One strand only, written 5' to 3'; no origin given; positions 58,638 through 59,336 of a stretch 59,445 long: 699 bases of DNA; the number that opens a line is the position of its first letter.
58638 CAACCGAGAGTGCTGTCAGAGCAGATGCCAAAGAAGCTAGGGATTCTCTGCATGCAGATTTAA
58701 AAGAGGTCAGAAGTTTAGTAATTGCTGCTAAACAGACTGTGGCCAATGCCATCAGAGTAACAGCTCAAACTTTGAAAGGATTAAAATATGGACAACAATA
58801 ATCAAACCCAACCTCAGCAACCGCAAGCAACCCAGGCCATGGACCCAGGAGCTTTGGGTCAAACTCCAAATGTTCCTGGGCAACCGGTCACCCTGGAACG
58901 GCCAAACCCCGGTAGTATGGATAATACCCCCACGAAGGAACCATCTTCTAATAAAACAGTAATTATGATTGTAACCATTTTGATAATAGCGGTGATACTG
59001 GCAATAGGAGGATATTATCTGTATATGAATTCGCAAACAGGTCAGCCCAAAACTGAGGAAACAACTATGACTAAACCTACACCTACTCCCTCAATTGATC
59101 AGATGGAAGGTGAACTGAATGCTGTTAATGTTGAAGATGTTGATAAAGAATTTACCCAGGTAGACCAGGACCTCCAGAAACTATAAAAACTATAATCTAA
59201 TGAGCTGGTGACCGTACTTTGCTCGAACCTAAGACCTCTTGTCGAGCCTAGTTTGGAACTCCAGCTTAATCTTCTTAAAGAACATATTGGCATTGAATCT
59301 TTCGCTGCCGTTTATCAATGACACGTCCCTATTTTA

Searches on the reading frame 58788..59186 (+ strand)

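Call 45: search_protein_families(library=pfam, proteins=[window:58788-59186:+], max_evalue=0.001)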
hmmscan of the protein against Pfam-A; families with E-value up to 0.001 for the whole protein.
window:58788-59186:+ (132 aa): 1 family
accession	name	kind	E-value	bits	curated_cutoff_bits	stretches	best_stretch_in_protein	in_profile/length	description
PF09716.15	ETRAMP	-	0.00052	20.4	29.1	0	45-81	41-80/81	Malarial early transcribed membrane protein (ETRAMP)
